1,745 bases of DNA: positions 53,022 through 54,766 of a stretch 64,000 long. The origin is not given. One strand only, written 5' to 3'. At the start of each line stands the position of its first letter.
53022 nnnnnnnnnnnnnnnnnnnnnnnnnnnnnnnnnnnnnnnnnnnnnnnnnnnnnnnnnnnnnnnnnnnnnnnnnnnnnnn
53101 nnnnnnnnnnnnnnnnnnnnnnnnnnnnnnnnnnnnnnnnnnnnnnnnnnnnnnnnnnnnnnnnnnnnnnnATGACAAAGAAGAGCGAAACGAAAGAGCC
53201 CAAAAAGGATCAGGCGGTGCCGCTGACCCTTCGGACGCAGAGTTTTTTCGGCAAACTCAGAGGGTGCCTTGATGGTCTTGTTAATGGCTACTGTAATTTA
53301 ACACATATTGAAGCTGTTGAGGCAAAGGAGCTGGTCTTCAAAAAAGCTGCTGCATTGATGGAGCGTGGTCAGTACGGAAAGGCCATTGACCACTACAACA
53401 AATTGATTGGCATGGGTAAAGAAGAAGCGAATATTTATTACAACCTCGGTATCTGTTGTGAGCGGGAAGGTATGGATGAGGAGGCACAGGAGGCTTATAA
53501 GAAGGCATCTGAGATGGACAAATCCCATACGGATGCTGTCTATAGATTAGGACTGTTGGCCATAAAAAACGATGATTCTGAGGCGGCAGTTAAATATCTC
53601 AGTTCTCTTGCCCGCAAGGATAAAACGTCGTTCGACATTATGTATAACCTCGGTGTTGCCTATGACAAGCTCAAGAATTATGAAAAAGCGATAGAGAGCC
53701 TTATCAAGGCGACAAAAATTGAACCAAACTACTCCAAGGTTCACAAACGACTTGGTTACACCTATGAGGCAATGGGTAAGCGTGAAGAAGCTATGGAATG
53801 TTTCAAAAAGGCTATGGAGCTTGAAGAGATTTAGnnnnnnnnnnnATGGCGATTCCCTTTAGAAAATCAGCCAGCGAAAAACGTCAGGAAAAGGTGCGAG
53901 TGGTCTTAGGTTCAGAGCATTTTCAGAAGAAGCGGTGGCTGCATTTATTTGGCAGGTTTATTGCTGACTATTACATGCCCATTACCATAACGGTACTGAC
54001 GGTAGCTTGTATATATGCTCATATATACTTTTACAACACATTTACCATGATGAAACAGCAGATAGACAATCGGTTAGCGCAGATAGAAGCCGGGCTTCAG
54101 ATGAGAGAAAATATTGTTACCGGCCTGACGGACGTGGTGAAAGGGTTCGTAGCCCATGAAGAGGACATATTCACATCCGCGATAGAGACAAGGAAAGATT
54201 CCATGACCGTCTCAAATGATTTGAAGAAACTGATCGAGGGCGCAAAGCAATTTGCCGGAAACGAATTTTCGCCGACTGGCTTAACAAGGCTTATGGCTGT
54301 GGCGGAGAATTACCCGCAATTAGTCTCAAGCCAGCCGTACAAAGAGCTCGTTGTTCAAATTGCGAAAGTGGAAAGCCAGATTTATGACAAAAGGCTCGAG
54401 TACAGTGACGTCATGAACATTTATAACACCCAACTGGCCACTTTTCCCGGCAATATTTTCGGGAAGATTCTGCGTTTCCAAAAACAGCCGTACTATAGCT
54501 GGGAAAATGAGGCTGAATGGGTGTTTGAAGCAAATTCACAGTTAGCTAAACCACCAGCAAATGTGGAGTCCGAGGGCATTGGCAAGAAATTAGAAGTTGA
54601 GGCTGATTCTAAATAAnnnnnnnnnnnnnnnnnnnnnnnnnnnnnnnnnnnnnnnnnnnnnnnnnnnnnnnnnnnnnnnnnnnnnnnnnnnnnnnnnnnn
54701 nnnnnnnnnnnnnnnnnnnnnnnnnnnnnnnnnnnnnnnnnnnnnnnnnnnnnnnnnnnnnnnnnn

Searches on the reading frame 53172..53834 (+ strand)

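Call 12: search_protein_families(library=pfam, proteins=[window:53172-53834:+], max_evalue=0.001)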
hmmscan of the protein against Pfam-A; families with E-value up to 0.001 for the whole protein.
window:53172-53834:+ (220 aa): 21 families
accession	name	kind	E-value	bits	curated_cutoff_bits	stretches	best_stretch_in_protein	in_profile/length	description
PF00515.34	TPR_1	-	2e-30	103.8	27.8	3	156-187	3-34/34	Tetratricopeptide repeat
PF07719.23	TPR_2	-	2.4e-28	96.3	27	3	155-187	2-34/34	Tetratricopeptide repeat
PF13181.12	TPR_8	-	8.3e-27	91.5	25.7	3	155-187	2-34/34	Tetratricopeptide repeat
PF13414.12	TPR_11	-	2.4e-23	82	26.8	2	167-202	7-42/42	TPR repeat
PF14559.12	TPR_19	-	3.1e-23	82.3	25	4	131-191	2-62/68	Tetratricopeptide repeat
PF13431.12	TPR_17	-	6.8e-19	67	24.4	1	148-175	7-34/34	Tetratricopeptide repeat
PF13424.12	TPR_12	-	1.9e-17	63.6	30.1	2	58-117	9-76/77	Tetratricopeptide repeat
PF13432.12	TPR_16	-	3.1e-17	63.1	32.7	3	124-177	1-54/65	Tetratricopeptide repeat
PF13428.12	TPR_14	-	2.9e-16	58.8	23.5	0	55-93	4-42/44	Tetratricopeptide repeat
PF13174.12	TPR_6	-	7.1e-16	58.1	26.3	0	156-186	2-32/33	Tetratricopeptide repeat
PF13176.12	TPR_7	-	7.4e-16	57.3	27.9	0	192-218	3-29/36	Tetratricopeptide repeat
PF23914.1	TPR_CcmH_CycH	-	3.2e-07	30.7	42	1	99-180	63-147/158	Cytochrome c-type biogenesis protein H TPR domain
PF12569.14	NatA_aux_su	-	3.3e-07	30.1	33.3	1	56-149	42-136/515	N-terminal acetyltransferase A, auxiliary subunit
PF14561.12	TPR_20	-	6.6e-07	30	25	0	149-212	17-82/90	Tetratricopeptide repeat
PF13374.12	TPR_10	-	1.2e-06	28.8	27.5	0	194-217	8-31/42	Tetratricopeptide repeat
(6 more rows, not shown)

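Call 29: search_protein_families(library=ncbifam, proteins=[window:53172-53834:+], max_evalue=0.001)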
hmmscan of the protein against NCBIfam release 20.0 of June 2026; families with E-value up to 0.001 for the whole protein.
window:53172-53834:+ (220 aa): 27 families (the best 25 are shown)
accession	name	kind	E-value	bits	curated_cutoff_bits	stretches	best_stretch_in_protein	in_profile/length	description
NF040959.1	MamA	equivalog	1.6e-43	148.6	200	1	18-219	3-204/204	magnetosome protein MamA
TIGR02552.1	LcrH_SycD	equivalog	1.8e-19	69.8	104.8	2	122-218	20-116/136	SycD/LcrH family type III secretion system chaperone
TIGR02521.1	type_IV_pilW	equivalog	1.5e-17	63.9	154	2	154-218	31-95/234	type IV pilus biogenesis/stability protein PilW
TIGR02917.1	PEP_TPR_lipo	equivalog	2.1e-16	59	312.2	2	60-160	439-539/899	XrtA/PEP-CTERM system TPR-repeat protein PrsT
NF033758.1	gliding_GltE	equivalog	2.8e-11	43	225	1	82-215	218-352/411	adventurous gliding motility TPR repeat lipoprotein GltE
NF047371.1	FlcA_CTERM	equivalog_domain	6.3e-11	41.5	300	2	153-216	472-535/646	periplasmic flagellar collar protein FlcA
NF047507.1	TPR_BatC_Lepto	exception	1e-10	41.5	175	2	52-138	58-148/214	TPR repeat-containing protein BatC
NF033762.1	social_mot_Tgl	equivalog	1e-10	41.4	225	1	54-213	33-195/252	social motility TPR repeat lipoprotein Tgl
NF047558.1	TPR_END_plus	domain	2.9e-10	39.9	32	1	157-188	2-33/56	TPR end-of-group domain-containing protein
NF033920.0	C39_PA2778_fam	equivalog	1.1e-09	38.1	150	1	54-115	192-253/255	PA2778 family cysteine peptidase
NF008520.0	PRK11447.1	equivalog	2.3e-09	35.6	858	1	54-150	463-559/1157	cellulose synthase complex outer membrane protein BcsC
TIGR00540.1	TPR_hemY_coli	hypoth_equivalog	7.1e-09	34.9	142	1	131-214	303-385/385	heme biosynthesis-associated TPR protein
NF002725.1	PRK02603.1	equivalog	1e-08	35.4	143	1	59-131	42-117/173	photosystem I assembly protein Ycf3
TIGR02795.1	tol_pal_ybgF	equivalog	1.7e-08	35.1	90.1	1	55-148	5-104/119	tol-pal system protein YbgF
TIGR00990.1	3a0801s09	subfamily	1.7e-08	33.6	757.25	1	131-208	138-214/615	mitochondrial import receptor subunit TOM70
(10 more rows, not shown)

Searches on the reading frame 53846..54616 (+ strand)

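Call 12: search_protein_families(library=pfam, proteins=[window:53846-54616:+], max_evalue=0.001)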
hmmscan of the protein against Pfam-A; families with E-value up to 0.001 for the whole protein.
window:53846-54616:+ (256 aa): 1 family
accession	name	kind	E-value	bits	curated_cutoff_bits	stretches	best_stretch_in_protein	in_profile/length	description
PF04011.17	LemA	-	3.2e-29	102.1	26.2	1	77-223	2-141/149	LemA family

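Call 29: search_protein_families(library=ncbifam, proteins=[window:53846-54616:+], max_evalue=0.001)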
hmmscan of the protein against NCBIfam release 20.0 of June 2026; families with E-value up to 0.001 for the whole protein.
window:53846-54616:+ (256 aa): 1 family
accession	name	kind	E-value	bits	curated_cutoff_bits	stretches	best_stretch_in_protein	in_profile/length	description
NF040966.1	MamQ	equivalog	2.5e-24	86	250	1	52-229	4-199/221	magnetosome protein MamQ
